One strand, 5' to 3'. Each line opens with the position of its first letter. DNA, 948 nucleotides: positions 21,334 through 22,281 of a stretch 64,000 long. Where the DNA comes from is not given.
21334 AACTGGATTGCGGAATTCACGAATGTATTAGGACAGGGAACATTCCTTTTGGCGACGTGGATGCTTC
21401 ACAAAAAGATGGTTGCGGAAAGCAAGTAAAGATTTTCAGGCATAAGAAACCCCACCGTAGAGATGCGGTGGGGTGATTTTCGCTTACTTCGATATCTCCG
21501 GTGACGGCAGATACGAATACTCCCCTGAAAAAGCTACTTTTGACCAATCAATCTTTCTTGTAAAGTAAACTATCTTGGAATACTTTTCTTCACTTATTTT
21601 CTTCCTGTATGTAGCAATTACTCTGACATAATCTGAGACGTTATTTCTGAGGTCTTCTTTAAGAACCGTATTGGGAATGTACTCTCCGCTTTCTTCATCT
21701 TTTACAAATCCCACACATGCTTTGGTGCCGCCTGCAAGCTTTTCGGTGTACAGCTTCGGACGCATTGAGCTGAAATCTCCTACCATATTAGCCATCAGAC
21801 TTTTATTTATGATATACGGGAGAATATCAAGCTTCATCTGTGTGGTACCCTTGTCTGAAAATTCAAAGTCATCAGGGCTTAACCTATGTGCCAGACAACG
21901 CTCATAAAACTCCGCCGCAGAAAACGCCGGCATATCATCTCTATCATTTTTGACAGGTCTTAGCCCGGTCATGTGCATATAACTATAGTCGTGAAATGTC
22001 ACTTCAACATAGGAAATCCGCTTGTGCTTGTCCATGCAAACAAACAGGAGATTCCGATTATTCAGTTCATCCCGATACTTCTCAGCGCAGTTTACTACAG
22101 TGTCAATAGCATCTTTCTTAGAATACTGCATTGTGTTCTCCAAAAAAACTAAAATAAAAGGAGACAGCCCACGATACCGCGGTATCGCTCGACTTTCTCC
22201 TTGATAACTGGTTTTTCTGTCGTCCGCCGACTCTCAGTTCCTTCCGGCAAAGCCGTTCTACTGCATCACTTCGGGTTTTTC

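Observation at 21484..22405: Type III toxin-antitoxin-like layout: promoter, tandem structured RNA modules, terminator, then an AT-rich BECR-fold RNase-like gene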

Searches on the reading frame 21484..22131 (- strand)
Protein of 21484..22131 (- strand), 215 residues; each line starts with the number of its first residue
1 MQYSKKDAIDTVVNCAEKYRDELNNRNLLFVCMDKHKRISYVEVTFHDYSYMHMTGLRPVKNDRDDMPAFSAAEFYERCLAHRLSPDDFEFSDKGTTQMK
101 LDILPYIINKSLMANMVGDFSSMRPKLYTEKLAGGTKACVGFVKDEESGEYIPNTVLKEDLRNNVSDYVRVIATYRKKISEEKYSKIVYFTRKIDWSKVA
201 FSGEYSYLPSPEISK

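Call 5: search_protein_families(library=pfam, proteins=[window:21484-22131:-], max_evalue=1)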
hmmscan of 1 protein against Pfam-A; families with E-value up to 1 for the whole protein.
window:21484-22131:- (215 aa): 2 families
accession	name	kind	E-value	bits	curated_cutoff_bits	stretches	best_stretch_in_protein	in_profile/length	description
PF18813.6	PBECR4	-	2e-32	113.6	27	1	12-192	2-187/188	phage-Barnase-EndoU-ColicinE5/D-RelE like nuclease4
PF13638.12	PIN_4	-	0.27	11.9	21.9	0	10-39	90-119/132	PIN domain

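Call 7: find_homologous_proteins(query=window:21484-22131:-)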
Query window:21484-22131:- (215 aa): 126 proteins with E <= 0.001 among 180 candidates; the best 120 are listed.
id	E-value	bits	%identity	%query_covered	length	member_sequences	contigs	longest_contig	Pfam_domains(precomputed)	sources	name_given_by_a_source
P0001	1.9e-124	431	89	99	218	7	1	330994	PF18813.7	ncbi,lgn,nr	ncbi:MAG: PBECR4 domain-containing protein [Oscillospiraceae bacterium]|nr:PBECR4 domain-containing 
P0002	1.4e-122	425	86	100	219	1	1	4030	PF18813.7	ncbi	-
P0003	1.0e-104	367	74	98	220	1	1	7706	PF18813.7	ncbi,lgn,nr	ncbi:MAG: PBECR4 domain-containing protein [Lachnospiraceae bacterium]|nr:PBECR4 domain-containing p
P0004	1.4e-88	314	62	98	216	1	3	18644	PF18813.7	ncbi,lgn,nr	ncbi:MAG: PBECR4 domain-containing protein [Clostridiales bacterium]|nr:PBECR4 domain-containing pro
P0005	1.3e-82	295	60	99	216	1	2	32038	PF18813.7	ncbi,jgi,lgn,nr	ncbi:MAG: PBECR4 domain-containing protein [Lachnospiraceae bacterium]|nr:PBECR4 domain-containing p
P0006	2.4e-80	287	58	99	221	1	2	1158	PF18813.7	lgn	-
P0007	8.7e-80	286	59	99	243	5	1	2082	PF18813.7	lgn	-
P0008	3.9e-79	283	60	99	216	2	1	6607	PF18813.7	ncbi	-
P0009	3.9e-79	283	59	99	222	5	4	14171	PF18813.7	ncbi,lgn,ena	-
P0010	2.3e-77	278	59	99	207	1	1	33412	PF18813.7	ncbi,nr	ncbi:MAG: PBECR4 domain-containing protein [Lachnospiraceae bacterium]|nr:PBECR4 domain-containing p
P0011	2.9e-77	277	58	96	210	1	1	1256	PF18813.7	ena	-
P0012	9.2e-77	276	54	98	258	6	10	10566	PF18813.7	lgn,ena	-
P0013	6.6e-75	270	55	98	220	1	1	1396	PF18813.7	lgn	-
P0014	2.8e-74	268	55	98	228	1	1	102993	PF18813.7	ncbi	-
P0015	6.3e-74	266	57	98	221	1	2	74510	PF18813.7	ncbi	-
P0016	2.8e-73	264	55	96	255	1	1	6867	PF18813.7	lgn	-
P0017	6.2e-73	263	55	98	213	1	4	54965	PF18813.7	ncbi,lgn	-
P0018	6.9e-73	263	53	98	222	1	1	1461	PF18813.7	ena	-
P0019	7.5e-73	263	55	98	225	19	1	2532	PF18813.7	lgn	-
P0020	8.2e-73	263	54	98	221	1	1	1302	PF18813.7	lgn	-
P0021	8.5e-73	263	56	97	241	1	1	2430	PF18813.7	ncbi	-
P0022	1.4e-72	262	55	96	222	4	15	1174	PF18813.7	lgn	-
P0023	8.8e-72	259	56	93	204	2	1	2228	PF18813.7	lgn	-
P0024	1.2e-71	259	53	97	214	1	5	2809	PF18813.7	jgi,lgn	jgi:hypothetical protein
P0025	1.4e-71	259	54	96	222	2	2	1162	PF18813.7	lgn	-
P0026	3.0e-71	258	54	96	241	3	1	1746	PF18813.7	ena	-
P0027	3.2e-71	258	53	98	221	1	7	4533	PF18813.7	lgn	-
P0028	3.2e-71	258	51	99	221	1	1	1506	PF18813.7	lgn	-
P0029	7.4e-71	256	53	97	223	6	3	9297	PF18813.7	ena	-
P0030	9.0e-71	256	52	97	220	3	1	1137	PF18813.7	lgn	-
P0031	9.4e-71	256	54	98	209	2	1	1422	PF18813.7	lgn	-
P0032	1.2e-70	256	55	95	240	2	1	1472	PF18813.7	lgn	-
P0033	1.6e-70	255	51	97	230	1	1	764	PF18813.7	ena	-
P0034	2.3e-70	255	53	99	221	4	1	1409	PF18813.7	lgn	-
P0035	4.4e-70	254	52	98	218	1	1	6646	PF18813.7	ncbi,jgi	jgi:hypothetical protein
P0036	9.1e-70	253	52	96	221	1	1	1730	PF18813.7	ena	-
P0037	1.5e-69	252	52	98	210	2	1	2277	PF18813.7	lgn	-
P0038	2.6e-69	251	53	98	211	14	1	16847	PF18813.7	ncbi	-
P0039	1.0e-68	249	52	97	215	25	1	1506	PF18813.7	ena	-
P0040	1.1e-68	249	54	97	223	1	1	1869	PF18813.7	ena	-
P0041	9.6e-68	246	52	97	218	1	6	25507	PF18813.7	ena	-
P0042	2.5e-66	242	51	97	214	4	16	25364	PF18813.7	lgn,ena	-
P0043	9.3e-66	240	50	99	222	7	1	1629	PF18813.7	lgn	-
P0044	1.1e-65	240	51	97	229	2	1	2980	PF18813.7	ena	-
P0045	2.3e-65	238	50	97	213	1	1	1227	PF18813.7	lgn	-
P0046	2.5e-65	238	51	99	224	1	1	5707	PF18813.7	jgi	-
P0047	4.1e-65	238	50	96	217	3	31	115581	PF18813.7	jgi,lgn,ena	-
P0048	6.6e-65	237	51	98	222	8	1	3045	PF18813.7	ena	-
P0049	4.0e-64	234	49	98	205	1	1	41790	PF18813.7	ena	-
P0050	5.7e-64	234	48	96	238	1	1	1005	PF18813.7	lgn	-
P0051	6.1e-64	234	50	96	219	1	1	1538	PF18813.7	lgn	-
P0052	7.1e-64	234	50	97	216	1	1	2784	PF18813.7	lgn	-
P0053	1.6e-63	232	50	98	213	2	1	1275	PF18813.7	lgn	-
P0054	2.3e-63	232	50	97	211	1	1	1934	PF18813.7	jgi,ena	-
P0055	2.9e-63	232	51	98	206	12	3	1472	PF18813.7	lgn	-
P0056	8.3e-63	230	50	97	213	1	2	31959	PF18813.7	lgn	-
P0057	5.8e-62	227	49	98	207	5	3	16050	PF18813.7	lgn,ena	-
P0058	6.8e-62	227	50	98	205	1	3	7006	PF18813.7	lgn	-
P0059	2.4e-61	225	48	98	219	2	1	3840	PF18813.7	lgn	-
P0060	4.6e-61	224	49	98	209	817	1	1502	PF18813.7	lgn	-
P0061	6.2e-61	224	50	97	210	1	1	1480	PF18813.7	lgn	-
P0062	6.6e-61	224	51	97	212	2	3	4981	PF18813.7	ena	-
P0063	1.3e-60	223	50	97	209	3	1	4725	PF18813.7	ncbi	-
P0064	1.5e-60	223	50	98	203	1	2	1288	PF18813.7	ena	-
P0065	2.8e-60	222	49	98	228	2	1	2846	PF18813.7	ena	-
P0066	5.6e-60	221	50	93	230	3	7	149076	PF18813.7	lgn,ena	-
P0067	2.0e-59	219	48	99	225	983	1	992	PF18813.7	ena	-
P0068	9.5e-59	217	49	97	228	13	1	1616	PF18813.7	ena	-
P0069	1.9e-58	216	50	96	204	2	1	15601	PF18813.7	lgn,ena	-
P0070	4.2e-58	215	47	97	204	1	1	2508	PF18813.7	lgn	-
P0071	8.9e-58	214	47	97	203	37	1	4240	PF18813.7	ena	-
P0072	1.1e-57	213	60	75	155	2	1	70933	PF18813.7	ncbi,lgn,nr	ncbi:MAG: PBECR4 domain-containing protein [Lachnospiraceae bacterium]|nr:PBECR4 domain-containing p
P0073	3.7e-57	212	46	97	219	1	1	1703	PF18813.7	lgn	-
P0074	5.0e-57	211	47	99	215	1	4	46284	PF18813.7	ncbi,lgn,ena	-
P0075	9.3e-57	210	48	97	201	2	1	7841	PF18813.7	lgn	-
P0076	1.5e-56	210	45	97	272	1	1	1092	PF18813.7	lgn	-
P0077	3.1e-55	205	46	95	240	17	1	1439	PF18813.7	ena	-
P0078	3.2e-55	205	48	98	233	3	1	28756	PF18813.7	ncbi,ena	-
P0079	3.3e-55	205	45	98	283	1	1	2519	PF18813.7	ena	-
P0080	4.6e-55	205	47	99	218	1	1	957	PF18813.7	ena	-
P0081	5.6e-55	205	45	99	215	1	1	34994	PF18813.7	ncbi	-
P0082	7.2e-55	204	47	98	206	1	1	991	PF18813.7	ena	-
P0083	3.7e-54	202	45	96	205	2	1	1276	PF18813.7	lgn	-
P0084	4.9e-54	201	46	99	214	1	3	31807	PF18813.7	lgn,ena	-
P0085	9.3e-54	201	48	95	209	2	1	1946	PF18813.7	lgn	-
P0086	1.6e-53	200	47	99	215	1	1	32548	PF18813.7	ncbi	-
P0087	7.5e-53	198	50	90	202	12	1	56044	PF18813.7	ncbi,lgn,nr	ncbi:MAG: PBECR4 domain-containing protein [Lachnospiraceae bacterium]|nr:PBECR4 domain-containing p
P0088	4.6e-52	195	47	97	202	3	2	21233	PF18813.7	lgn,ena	-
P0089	7.0e-52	194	48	90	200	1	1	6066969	PF18813.7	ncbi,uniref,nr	ncbi:PBECR4 domain-containing protein [Enterocloster bolteae]|uniref:PBECR4 domain-containing protei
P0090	8.5e-52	194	47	92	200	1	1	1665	PF18813.7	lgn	-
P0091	8.9e-52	194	55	75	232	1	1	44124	PF18813.7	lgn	-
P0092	1.2e-51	194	47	92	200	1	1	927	PF18813.7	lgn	-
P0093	2.5e-51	193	45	96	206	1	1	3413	PF18813.7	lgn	-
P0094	3.7e-51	192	44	98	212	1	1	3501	PF18813.7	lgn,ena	-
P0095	7.0e-50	188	58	65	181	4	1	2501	PF18813.7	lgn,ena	-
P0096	1.1e-49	187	45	95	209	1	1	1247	PF18813.7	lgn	-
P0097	1.2e-49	187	46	89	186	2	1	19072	PF18813.7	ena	-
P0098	7.2e-48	181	45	98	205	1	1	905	PF18813.7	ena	-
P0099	7.8e-48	181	44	99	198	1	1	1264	PF18813.7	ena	-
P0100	5.9e-47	178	49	80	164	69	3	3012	PF18813.7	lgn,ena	-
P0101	9.1e-47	178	48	81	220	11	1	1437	PF18813.7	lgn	-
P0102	7.3e-43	165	41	98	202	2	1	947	PF18813.7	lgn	-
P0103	2.7e-42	163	53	67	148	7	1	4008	PF18813.7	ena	-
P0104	3.7e-42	163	38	95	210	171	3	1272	PF18813.7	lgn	-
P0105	6.2e-42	162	38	95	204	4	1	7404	PF18813.7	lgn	-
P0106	7.0e-42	162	38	95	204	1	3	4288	PF18813.7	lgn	-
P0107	2.0e-40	157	46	74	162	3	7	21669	PF18813.7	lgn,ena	-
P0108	2.8e-39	153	41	91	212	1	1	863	PF18813.7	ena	-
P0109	5.2e-39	152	54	62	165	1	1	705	PF18813.7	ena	-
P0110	1.5e-38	151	58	53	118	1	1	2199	PF18813.7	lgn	-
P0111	2.1e-36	144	42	95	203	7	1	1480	PF18813.7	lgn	-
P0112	4.9e-35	139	37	89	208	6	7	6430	PF18813.7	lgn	-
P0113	1.9e-34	138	38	89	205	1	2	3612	PF18813.7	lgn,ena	-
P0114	2.0e-33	134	43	83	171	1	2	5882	PF18813.7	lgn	-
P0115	4.0e-33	133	41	90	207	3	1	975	PF18813.7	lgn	-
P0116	2.2e-31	128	36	95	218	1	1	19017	PF18813.7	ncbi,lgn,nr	ncbi:MAG: PBECR4 domain-containing protein [Lachnospiraceae bacterium]|nr:PBECR4 domain-containing p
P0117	4.0e-31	127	39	90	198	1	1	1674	PF18813.7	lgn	-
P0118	1.1e-30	125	36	95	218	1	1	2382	PF18813.7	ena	-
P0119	3.7e-30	124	38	92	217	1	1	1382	PF18813.7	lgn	-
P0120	4.9e-27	113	40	58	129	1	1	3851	PF18813.7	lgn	-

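Call 12: find_related_loci(query=A1, collection=genome_contigs, flank=3000)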
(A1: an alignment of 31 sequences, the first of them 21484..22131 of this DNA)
Query A1 (215 aa) in genome_contigs; peptide patterns used: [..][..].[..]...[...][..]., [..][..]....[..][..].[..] (x = any residue, [..] = any of these).
102 stretches matched a pattern; 70 encode a relative of the query (tblastn E <= 1e-3); 70 distinct loci.
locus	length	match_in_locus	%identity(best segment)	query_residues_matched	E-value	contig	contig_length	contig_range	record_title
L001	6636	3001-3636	93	1-212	4e-135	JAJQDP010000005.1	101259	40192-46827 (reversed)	MAG: Oscillospiraceae bacterium isolate MI.11_1 NODE_20_length_101259_cov_77.913343, whole genome shotgun sequence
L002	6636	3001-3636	89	1-212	1e-130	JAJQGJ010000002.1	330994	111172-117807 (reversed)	MAG: Oscillospiraceae bacterium isolate U.11_4 NODE_1_length_330994_cov_59.731334, whole genome shotgun sequence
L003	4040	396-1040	74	1-211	5e-111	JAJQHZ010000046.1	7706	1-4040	MAG: Lachnospiraceae bacterium isolate U.6_9 NODE_1328_length_7706_cov_24.997778, whole genome shotgun sequence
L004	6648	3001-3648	60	1-212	1e-88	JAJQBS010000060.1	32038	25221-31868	MAG: Lachnospiraceae bacterium isolate C.4_5 NODE_195_length_32038_cov_18.546134, whole genome shotgun sequence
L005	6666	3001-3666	59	1-212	7e-86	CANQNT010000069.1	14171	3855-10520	MAG: uncultured Acetatifactor sp. isolate Lapin-012__bin4 genome assembly, contig: Lapin-012__NODE_5146_length_14171_cov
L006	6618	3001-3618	59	1-212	5e-85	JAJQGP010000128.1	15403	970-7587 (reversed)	MAG: Lachnospiraceae bacterium isolate U.2_6 NODE_468_length_15403_cov_7.500326, whole genome shotgun sequence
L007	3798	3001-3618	59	1-212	2e-83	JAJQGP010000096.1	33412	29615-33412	MAG: Lachnospiraceae bacterium isolate U.2_6 NODE_136_length_33412_cov_8.926672, whole genome shotgun sequence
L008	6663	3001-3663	56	1-211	2e-81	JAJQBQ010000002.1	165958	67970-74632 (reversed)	MAG: Lachnospiraceae bacterium isolate C.4_2 NODE_4_length_165958_cov_16.241436, whole genome shotgun sequence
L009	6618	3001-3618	55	2-212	3e-80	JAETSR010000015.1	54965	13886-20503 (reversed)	MAG: Clostridiaceae bacterium isolate S33_Bin4 scaffold_883, whole genome shotgun sequence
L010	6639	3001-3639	54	2-211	5e-79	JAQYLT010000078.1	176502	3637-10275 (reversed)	MAG: Bacillota bacterium isolate SUG2060 k141_325205, whole genome shotgun sequence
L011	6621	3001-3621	53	2-211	2e-76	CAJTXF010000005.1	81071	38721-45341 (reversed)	MAG TPA_asm: uncultured Eubacteriales bacterium isolate MGBC115182 genome assembly, contig: MGBC115182.5, whole genome s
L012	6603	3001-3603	52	1-208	2e-76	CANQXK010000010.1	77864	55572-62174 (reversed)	MAG: uncultured Oscillospiraceae bacterium isolate Lapin-024__bin10 genome assembly, contig: Lapin-024__NODE_348_length_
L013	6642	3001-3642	53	2-212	2e-75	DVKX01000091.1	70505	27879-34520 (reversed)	MAG TPA_asm: Candidatus Faecousia intestinigallinarum isolate ChiSxjej3B15-29383 ChiSxjej3B15M5__C439749_L70505_SRR63233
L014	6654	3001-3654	50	4-211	5e-75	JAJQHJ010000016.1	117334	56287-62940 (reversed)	MAG: Oscillospiraceae bacterium isolate U.5_2 NODE_9_length_117334_cov_36.976577, whole genome shotgun sequence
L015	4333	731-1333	51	1-208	4e-75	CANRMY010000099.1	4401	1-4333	MAG: uncultured Oscillospiraceae bacterium isolate Lapin-030__bin26 genome assembly, contig: Lapin-030__NODE_23758_lengt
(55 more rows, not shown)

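Call 18: search_protein_families(library=padloc, proteins=[window:21484-22131:-], max_evalue=1)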
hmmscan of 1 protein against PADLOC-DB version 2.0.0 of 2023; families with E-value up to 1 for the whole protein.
window:21484-22131:- (215 aa): 2 families
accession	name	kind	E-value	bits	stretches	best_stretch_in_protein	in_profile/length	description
PDLC02893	DpdJ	-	0.0098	11.8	1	132-197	182-249/876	DpdJ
PDLC02898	DpdJ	-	0.031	11.1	1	132-196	182-248/506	DpdJ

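Call 19: search_protein_families(library=ncbifam, proteins=[window:21484-22131:-], max_evalue=1)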
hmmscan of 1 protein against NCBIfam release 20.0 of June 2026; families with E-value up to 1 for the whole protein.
window:21484-22131:- (215 aa): 0 families

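Call 40: predict_structure(alignment_id=A1)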
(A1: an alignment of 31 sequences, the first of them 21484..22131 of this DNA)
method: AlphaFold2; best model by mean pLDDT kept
length: 215 residues; sequences in the alignment: 31
mean_pLDDT: 90.6   pTM: 0.86
mean pLDDT of the five models: 90.6, 86.9, 86.6, 86.4, 84.6
residues with pLDDT >= 90: 159; 70-90: 45; 50-70: 10; < 50: 1
segments of 3 or more residues with pLDDT < 50: none
pLDDT, mean of each block of 10 residues (from residue 1): 92 98 97 94 96 93 82 97 96 87 92 89 66 84 94 92 88 97 95 92 93 67
secondary structure, 60 per line:
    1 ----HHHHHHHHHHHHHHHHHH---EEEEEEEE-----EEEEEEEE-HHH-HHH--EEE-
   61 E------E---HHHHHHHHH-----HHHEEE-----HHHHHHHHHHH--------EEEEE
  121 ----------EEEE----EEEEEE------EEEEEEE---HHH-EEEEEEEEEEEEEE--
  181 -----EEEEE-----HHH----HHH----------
elements in order: H5-22 E26-33 E39-46 E57-59 H72-80 E89-91 H97-107 E116-120 E131-134 E139-144 E151-157 E165-178 E186-190

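Call 42: search_solved_structures(query=A1, max_evalue=1)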
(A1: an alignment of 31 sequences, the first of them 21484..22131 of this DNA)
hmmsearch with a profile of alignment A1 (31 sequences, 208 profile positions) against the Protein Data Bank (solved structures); distinct sequences matched with E-value up to 1: 0.

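Call 43: fold_search(model_id=the predicted structure, library=pdb)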
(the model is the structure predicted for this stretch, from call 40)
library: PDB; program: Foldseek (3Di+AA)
matches with E <= 10: 535; with E <= 0.001: 0
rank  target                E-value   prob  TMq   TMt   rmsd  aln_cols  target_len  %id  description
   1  9azz_C                1.4e-01  0.05  0.14  0.17  18.9       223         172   11  Crystal structure of outer membrane lipoprotein carrier protein (LolA) from Ehrlichia ruminantium (released 2024-03-20)
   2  9azz_B                2.1e-01  0.06  0.14  0.16  16.9       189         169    9  Crystal structure of outer membrane lipoprotein carrier protein (LolA) from Ehrlichia ruminantium (released 2024-03-20)
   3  7bqc_MODEL_1_A        2.5e-01  0.11  0.12  0.19  15.4       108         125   12  Solution NMR structure of NF4; de novo designed protein with a novel fold (released 2021-03-24)
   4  9c89                  3.5e-01  0.04  0.14  0.17  17.4       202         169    8  Crystal structure of outer membrane lipoprotein carrier protein (LolA) from Ehrlichia chaffeensis (released 2024-06-19)
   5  5mrc_33               4.3e-01  0.04  0.11  0.10  17.0       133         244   10  Structure of the yeast mitochondrial ribosome - Class A (released 2017-02-15)
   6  9azz_A                4.5e-01  0.04  0.17  0.19  18.8       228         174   10  Crystal structure of outer membrane lipoprotein carrier protein (LolA) from Ehrlichia ruminantium (released 2024-03-20)
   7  2iry_B                4.5e-01  0.04  0.12  0.10  15.2       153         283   12  Crystal Structure of the Polymerase Domain from Mycobacterium tuberculosis Ligase D with dGTP and Manganese. (released 2007-01-02)
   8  8avk_A                6.1e-01  0.04  0.11  0.12  13.1       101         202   13  Superoxide dismutase SodFM1 from CPR Parkubacteria Wolfebacteria (released 2023-04-19)
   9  8om2_3                6.5e-01  0.09  0.09  0.08  10.8        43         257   12  Small subunit of yeast mitochondrial ribosome in complex with METTL17/Rsm22. (released 2024-01-10)
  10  6vna_B                7.8e-01  0.03  0.16  0.21  19.3       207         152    9  Pden_1323 (released 2021-02-03)
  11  3pky_B                8.3e-01  0.03  0.12  0.10  15.4       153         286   10  Polymerase Domain from Mycobacterium tuberculosis Ligase D in complex with DNA, UTP and Manganese. (released 2011-02-16)
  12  9r2r_C                8.8e-01  0.03  0.11  0.16  17.5       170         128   10  De novo designed M7 protein fold (released 2025-05-14)
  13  3cei_B                8.8e-01  0.03  0.11  0.12  15.9       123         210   10  Crystal Structure of Superoxide Dismutase from Helicobacter pylori (released 2008-06-10)
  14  9hyu_1                9.4e-01  0.03  0.12  0.09  14.2       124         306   13  Cryo-EM structure of the Chromera velia PSI supercomplex at 1.84 Angstrom resolution (released 2026-01-28)
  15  7zb1_C                9.4e-01  0.01  0.12  0.06  17.3       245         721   10  S580A with 18mer (released 2022-07-06)
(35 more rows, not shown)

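Call 45: find_related_loci(query=A1, collection=viral_contigs, flank=6000)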
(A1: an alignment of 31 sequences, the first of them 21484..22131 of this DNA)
Query A1 (215 aa) in viral_contigs; peptide patterns used: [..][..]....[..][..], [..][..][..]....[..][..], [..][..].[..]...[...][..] (x = any residue, [..] = any of these).
172 stretches matched a pattern; 6 encode a relative of the query (tblastn E <= 1e-3); 6 distinct loci.
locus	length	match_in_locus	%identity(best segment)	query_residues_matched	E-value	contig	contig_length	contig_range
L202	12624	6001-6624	47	2-208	1e-69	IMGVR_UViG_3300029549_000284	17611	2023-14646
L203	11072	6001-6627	44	1-215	8e-59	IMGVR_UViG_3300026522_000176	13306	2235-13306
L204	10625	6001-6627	44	1-215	4e-58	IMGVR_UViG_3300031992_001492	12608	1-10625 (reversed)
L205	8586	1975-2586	49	2-213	8e-68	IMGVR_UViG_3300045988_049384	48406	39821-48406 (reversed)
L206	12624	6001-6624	39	5-215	2e-48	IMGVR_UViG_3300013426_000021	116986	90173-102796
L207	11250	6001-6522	34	7-195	1e-27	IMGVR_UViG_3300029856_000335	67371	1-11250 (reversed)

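Call 46: find_encoding_contigs(protein=P0089, flank=8000, max_places=3)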
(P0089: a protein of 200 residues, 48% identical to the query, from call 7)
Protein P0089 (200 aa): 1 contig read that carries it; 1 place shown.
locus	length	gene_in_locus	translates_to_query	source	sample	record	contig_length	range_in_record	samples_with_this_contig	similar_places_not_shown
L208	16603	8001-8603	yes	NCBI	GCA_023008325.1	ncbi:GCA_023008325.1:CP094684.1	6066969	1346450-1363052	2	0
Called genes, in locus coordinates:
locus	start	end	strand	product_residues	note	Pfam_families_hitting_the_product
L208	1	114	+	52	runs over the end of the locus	PF12844:HTH_19, PF01381:HTH_3 (weak)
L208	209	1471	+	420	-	-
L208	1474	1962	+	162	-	PF02086:MethyltransfD12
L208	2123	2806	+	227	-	PF02086:MethyltransfD12 (weak)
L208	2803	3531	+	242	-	PF01555:N6_N4_Mtase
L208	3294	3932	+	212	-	PF01555:N6_N4_Mtase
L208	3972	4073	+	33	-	-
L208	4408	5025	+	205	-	PF13302:Acetyltransf_3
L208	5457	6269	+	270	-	PF13310:Virulence_RhuM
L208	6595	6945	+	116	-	PF01656:CbiA, PF13614:AAA_31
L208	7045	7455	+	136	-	-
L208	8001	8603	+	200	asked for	PF18813:PBECR4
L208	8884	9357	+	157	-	PF15417:DUF4624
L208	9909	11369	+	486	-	-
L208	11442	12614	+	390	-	PF00890:FAD_binding_2 (weak), PF01134:GIDA (faint), PF03486:HI0933_like (faint), PF07992:Pyr_redox_2, PF12831:FAD_oxidored (weak), PF13450:NAD_binding_8 (weak), PF13738:Pyr_redox_3, PF00070:Pyr_redox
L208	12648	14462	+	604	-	PF05935:Arylsulfotrans, PF14269:Arylsulfotran_2, PF00085:Thioredoxin, PF13098:Thioredoxin_2, PF05768:Glrx-like (weak)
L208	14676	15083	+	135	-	PF03691:UPF0167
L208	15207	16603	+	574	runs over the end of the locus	PF00672:HAMP, PF06580:His_kinase, PF02518:HATPase_c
